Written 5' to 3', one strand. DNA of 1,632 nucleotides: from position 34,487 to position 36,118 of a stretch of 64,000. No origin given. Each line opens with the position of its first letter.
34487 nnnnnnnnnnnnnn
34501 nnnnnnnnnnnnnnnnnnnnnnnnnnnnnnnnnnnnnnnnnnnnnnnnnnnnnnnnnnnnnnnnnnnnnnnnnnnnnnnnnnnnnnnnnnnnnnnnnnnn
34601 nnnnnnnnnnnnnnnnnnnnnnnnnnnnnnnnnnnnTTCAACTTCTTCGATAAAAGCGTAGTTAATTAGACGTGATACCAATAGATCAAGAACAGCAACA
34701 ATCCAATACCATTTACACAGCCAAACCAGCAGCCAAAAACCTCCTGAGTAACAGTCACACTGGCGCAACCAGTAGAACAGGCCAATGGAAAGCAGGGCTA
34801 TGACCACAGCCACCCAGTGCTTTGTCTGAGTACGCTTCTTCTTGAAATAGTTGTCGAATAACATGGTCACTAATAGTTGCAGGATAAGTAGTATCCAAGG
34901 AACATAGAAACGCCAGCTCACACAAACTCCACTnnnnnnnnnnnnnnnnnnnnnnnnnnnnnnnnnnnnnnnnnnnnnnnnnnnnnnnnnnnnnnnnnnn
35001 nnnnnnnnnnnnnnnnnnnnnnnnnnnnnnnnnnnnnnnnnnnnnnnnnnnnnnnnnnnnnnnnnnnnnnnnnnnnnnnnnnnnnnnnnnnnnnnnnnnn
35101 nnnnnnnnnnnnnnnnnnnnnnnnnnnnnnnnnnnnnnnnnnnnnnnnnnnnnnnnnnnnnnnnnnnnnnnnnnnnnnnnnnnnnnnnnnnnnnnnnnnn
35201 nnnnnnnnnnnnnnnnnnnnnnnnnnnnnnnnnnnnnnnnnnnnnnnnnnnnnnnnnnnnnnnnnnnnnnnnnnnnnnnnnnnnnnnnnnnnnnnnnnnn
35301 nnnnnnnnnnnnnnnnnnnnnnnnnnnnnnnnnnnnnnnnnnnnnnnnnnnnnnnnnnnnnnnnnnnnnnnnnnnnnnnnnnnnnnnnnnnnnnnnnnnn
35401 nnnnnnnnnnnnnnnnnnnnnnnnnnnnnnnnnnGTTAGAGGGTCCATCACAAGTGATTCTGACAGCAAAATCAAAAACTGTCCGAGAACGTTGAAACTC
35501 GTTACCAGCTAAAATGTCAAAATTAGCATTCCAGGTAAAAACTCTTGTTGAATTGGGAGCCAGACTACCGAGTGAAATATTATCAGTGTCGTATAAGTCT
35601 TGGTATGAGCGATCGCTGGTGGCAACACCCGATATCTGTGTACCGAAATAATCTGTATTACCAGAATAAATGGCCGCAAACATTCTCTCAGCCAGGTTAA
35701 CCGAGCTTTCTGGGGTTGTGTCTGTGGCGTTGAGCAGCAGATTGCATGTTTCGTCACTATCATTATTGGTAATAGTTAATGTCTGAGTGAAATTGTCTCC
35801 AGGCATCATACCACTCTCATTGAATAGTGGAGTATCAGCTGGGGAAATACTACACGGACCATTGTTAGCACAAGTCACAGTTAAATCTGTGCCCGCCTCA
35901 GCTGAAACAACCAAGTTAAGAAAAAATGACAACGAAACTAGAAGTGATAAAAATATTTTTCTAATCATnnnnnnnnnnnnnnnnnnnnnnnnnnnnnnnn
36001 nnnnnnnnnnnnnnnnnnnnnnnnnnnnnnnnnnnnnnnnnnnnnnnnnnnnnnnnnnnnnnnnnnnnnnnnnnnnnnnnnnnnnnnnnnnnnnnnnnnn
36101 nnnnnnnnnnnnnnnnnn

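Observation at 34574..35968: TapA-like component with a polytopic C-terminal membrane anchor rich in Cys and Trp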

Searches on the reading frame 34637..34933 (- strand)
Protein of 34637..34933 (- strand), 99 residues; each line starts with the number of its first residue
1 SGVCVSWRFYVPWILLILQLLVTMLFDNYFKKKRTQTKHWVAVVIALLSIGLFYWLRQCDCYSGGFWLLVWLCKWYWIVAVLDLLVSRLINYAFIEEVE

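Call 55: search_protein_representatives(alignment_id=A4)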
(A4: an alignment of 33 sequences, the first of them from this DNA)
Query: 33 sequences, 99 profile positions. Proteins with E-value up to 0.001 (for the whole library): 196; up to 1e-10: 85; up to 1e-30: 8. The best 150 are listed.
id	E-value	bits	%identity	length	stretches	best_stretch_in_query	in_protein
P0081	2.0e-36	140.1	-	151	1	2-98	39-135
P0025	7.2e-33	128.7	-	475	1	3-98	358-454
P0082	8.6e-33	128.5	-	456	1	3-98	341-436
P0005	1.7e-32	127.6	-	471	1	2-98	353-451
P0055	2.4e-32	127.1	-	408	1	3-98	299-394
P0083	1.1e-31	124.9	-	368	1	2-98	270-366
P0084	4.2e-31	123.0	-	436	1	2-98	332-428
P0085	7.0e-31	122.4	-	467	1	2-97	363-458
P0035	1.3e-30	121.5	-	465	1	3-98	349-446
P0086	1.1e-27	112.1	-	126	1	10-98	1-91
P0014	1.4e-27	111.7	-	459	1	3-98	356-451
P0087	1.8e-27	111.4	-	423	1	2-98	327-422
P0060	2.7e-27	110.9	-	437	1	3-97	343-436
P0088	4.0e-27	110.3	-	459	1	2-97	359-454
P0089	4.1e-27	110.2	-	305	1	2-97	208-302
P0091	6.5e-27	109.6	-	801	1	2-98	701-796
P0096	2.3e-25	104.7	-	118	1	2-98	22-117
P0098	6.9e-25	103.1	-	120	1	3-96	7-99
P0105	1.4e-22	95.8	-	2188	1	3-98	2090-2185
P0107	1.5e-21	92.4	-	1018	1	3-94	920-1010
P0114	6.9e-19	83.9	-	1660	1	2-97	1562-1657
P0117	4.0e-17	78.2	-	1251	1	3-98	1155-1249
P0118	9.6e-17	77.0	-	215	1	2-95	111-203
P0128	1.0e-14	70.5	-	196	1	3-94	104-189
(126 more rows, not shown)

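Call 58: list_cluster_members(proteins=[P0105, P0107, P0114, P0117, P0081, P0096, P0098, P0118, P0128, P0091])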
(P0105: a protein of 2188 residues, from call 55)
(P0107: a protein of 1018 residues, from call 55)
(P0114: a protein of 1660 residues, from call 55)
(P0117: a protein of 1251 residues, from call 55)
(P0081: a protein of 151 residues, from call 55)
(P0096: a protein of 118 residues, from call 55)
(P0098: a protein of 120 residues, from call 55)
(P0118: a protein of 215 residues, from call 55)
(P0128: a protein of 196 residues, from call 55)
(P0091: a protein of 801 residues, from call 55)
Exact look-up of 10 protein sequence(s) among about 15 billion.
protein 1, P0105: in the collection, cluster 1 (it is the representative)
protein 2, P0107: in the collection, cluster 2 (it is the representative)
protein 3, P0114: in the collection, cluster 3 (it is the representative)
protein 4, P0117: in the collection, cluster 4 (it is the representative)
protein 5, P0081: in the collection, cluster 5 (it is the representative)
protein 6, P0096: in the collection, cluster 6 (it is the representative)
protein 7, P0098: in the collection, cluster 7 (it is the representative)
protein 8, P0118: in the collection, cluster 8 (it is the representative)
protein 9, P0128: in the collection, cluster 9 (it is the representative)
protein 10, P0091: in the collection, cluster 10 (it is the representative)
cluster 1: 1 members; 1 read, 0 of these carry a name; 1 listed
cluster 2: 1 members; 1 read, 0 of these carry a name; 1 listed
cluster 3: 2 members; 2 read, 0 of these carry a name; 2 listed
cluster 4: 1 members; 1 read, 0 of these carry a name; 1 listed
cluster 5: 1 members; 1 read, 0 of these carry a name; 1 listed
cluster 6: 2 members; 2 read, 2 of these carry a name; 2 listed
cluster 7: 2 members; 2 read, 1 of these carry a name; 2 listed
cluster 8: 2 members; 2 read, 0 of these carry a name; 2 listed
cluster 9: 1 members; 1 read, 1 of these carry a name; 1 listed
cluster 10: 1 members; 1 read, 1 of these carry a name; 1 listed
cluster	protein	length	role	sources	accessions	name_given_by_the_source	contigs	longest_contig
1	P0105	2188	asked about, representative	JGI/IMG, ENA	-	-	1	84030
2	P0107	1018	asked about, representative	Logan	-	-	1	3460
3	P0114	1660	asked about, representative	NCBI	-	-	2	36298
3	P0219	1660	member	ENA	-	-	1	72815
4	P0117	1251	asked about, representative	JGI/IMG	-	-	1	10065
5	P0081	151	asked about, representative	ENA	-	-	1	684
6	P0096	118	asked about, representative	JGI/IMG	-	amino acid transporter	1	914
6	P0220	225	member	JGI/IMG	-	hypothetical protein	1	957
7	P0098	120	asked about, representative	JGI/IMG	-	hypothetical protein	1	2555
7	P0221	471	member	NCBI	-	-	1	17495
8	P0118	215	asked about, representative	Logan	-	-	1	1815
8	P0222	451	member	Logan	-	-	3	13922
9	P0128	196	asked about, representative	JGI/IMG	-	hypothetical protein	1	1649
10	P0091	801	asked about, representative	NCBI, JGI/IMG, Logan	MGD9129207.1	MAG: hypothetical protein PVJ09_01855 [Candidatus Woesebacteria bacterium] | hypothetical protein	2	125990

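Call 59: find_encoding_contigs(protein=P0105, flank=8000, max_places=1)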
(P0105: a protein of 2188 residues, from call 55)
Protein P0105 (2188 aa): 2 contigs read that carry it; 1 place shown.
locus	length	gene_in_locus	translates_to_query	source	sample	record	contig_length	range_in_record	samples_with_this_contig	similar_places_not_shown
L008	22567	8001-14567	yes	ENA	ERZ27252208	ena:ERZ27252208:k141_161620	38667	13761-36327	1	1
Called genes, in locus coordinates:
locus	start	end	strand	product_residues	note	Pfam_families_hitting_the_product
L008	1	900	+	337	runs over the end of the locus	PF01972:SDH_protease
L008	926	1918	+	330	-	PF13565:HTH_32 (faint), PF00665:rve (weak), PF13683:rve_3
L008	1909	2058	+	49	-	-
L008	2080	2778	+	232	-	-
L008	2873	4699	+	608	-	PF00009:GTP_EFTU, PF01926:MMR_HSR1 (weak), PF22042:EF-G_D2, PF03144:GTP_EFTU_D2, PF14492:EFG_III (faint), PF00679:EFG_C, PF21018:BipA_C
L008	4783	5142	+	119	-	-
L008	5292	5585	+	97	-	-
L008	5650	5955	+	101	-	-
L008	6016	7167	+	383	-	PF05496:RuvB_N, PF00158:Sigma54_activat (faint), PF01078:Mg_chelatase (faint), PF00004:AAA, PF07728:AAA_5 (weak), PF13173:AAA_14 (weak), PF16193:AAA_assoc_2, PF12002:MgsA_C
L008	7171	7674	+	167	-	-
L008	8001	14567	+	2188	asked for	PF04862:DUF642 (weak), PF22904:NOMO1-like_2nd (faint), PF13620:CarboxypepD_reg (weak), PF17210:SdrD_B, PF17802:SpaA (weak), PF00041:fn3 (weak)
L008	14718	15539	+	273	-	PF04055:Radical_SAM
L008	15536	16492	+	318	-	PF00152:tRNA-synt_2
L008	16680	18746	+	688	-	-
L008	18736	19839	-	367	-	PF03816:LytR_cpsA_psr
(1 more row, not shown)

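Call 60: find_encoding_contigs(protein=P0091, flank=8000, max_places=1)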
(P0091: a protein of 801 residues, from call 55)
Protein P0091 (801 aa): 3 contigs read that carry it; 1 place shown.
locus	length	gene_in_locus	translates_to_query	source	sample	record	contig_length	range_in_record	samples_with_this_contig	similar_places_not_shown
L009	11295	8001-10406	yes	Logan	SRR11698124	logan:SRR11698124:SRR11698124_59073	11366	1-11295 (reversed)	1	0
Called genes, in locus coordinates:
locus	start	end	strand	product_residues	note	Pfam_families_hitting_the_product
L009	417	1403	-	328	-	-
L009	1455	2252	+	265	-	PF03372:Exo_endo_phos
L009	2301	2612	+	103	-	PF18910:DUF5665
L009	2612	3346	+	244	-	PF02535:Zip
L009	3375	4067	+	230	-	-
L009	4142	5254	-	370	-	PF00438:S-AdoMet_synt_N, PF02772:S-AdoMet_synt_M, PF02773:S-AdoMet_synt_C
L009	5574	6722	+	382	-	-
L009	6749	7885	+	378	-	PF05496:RuvB_N, PF13191:AAA_16 (faint), PF00004:AAA, PF07728:AAA_5 (faint), PF13173:AAA_14 (weak), PF13401:AAA_22 (faint), PF16193:AAA_assoc_2, PF12002:MgsA_C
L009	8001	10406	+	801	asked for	-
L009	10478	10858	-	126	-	PF06397:Desulfoferrod_N, PF01880:Desulfoferrodox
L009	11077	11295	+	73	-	?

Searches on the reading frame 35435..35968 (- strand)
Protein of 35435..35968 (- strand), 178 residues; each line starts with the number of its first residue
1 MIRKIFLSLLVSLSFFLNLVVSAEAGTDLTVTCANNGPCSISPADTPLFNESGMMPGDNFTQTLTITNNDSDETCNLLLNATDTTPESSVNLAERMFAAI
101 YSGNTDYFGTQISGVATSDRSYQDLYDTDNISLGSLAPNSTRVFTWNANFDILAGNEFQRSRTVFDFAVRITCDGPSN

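Call 18: search_solved_structures(query=A2, max_evalue=10, show_alignments=2)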
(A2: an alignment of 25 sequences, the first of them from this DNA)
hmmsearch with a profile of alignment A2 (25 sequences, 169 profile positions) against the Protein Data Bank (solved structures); distinct sequences matched with E-value up to 10: 8.
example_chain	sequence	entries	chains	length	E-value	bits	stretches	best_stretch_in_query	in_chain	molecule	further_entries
3vbp_A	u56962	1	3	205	0.56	13.1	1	89-154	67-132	Galactoside O-acetyltransferase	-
3vbi_A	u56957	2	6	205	0.7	12.8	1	89-154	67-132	Galactoside O-acetyltransferase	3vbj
3vbm_A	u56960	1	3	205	0.94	12.4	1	89-154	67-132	Galactoside O-acetyltransferase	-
3vbn_A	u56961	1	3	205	1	12.3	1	89-154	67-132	Galactoside O-acetyltransferase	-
6qnu_D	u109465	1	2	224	1.2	12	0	55-148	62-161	Desmoglein-2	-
6sit_D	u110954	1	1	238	1.5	11.8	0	55-148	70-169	Desmoglein-2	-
7agf_D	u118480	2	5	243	1.6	11.7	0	55-148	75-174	Desmoglein-2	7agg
3vbk_A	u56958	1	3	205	1.6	11.6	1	89-154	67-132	Galactoside O-acetyltransferase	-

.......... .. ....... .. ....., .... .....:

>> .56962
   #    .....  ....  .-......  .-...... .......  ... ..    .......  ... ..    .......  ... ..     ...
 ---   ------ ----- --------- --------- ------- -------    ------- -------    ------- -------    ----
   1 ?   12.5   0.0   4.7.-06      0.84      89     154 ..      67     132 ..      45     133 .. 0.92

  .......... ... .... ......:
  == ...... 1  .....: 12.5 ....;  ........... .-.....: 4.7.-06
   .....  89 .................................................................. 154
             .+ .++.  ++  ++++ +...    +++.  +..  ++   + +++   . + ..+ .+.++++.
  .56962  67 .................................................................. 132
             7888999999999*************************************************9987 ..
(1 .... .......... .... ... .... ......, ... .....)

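Call 32: predict_structure(alignment_id=A3)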
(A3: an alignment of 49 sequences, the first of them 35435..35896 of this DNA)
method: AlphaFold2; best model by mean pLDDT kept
length: 154 residues; sequences in the alignment: 49
mean_pLDDT: 94.5   pTM: 0.87
mean pLDDT of the five models: 94.5, 93.3, 91.7, 91.6, 90.6
residues with pLDDT >= 90: 144; 70-90: 5; 50-70: 4; < 50: 1
segments of 3 or more residues with pLDDT < 50: none
pLDDT, mean of each block of 10 residues (from residue 1): 93 93 94 97 95 96 94 98 97 97 96 97 98 95 92 58
secondary structure, 60 per line:
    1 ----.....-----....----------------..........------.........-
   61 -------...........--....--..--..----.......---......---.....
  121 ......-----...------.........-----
elements in order: E5-9 E15-18 E35-44 E51-59 H68-71 E72-78 E81-84 H98-103 E107-112 E116-126 E141-149

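Call 35: fold_search(model_id=the predicted structure, library=pdb)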
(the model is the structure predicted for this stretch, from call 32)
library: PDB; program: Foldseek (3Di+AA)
matches with E <= 10: 1344; with E <= 0.001: 1
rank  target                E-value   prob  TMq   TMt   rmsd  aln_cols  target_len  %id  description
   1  7ueg_A                7.1e-04  0.99  0.37  0.33   8.7       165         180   13  Cryo-EM of bundling pili from Pyrobaculum calidifontis (released 2022-06-29)
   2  5of2                  2.6e-03  1.00  0.45  0.38   6.7       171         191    9  The structural versatility of TasA in B. subtilis biofilm formation (released 2018-03-21)
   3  5of1_B                3.4e-03  1.00  0.46  0.38   6.4       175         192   10  The structural versatility of TasA in B. subtilis biofilm formation (released 2018-03-21)
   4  8aur_A                4.2e-03  1.00  0.51  0.35   7.1       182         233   10  Cryo-EM structure of a TasA fibre (released 2022-11-30)
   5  5of1_A                6.6e-03  1.00  0.50  0.40   5.4       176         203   10  The structural versatility of TasA in B. subtilis biofilm formation (released 2018-03-21)
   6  4dzg                  1.5e-02  0.41  0.23  0.28  13.6       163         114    6  Crystal structure of Aeromonas hydrophila PliG, a periplasmic lysozyme inhibitor of g-type lysozyme (released 2012-06-13)
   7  5fr0                  1.9e-02  0.89  0.36  0.12  11.4       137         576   13  The details of glycolipid glycan hydrolysis by the structural analysis of a family 123 glycoside hydrolase from Clostrid (released 2016-03-30)
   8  9fwz_E                2.0e-02  0.80  0.33  0.35   8.5       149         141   12  Cryo-EM structure of the type 1 pilus assembly platform as part of the FimA-bound chaperone-usher pilus complex (Local (released 2025-06-04)
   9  7f5b_E                2.1e-02  0.80  0.33  0.28   8.1       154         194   13  LBD-TMD focused reconstruction of DNQX-bound GluK2-1xNeto2 complex (released 2021-09-29)
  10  8sj9_C                2.1e-02  0.38  0.26  0.11  13.0       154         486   16  Crystal structure of the H1 hemagglutinin COBRA X6 (released 2024-05-01)
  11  9mtf_A                2.3e-02  0.41  0.27  0.16  12.9       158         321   16  Structure of porcine Fab 14-1 in complex with influenza H1N1 A/Solomon Island/3/2006 hemagglutinin (released 2025-09-24)
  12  7yhk_A                2.5e-02  0.47  0.27  0.14  11.9       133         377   16  Cryo-EM structure of the HA trimer of A/Beijing/262/1995(H1N1) in complex with neutralizing antibody 12H5 (released 2022-08-17)
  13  8eht_B                3.2e-02  0.51  0.30  0.28  11.8       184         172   10  Cryo-EM reconstruction of the CS20 bacterial adhesion pili (released 2023-03-22)
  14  7mfg_A                3.4e-02  0.33  0.27  0.16  12.4       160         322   16  Cryo-EM structure of the VRC310 clinical trial, vaccine-elicited, human antibody 310-030-1D06 Fab in complex with an H (released 2021-11-03)
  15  5sv5                  3.7e-02  0.44  0.26  0.34  10.6       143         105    6  1.0 Angstrom Crystal Structure of pre-Peptidase C-terminal Domain of Collagenase from Bacillus anthracis. (released 2016-08-17)
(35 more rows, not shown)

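Call 71: find_homologous_proteins(query=A2, max_evalue=0.001)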
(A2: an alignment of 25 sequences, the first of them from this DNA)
Query A2 (25 sequences) (178 aa, profile of the alignment): 1 proteins with E <= 0.001 among 3239 candidates.
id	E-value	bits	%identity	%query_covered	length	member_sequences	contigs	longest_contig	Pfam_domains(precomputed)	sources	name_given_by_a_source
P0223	1.2e-18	85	54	35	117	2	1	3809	-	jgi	jgi:hypothetical protein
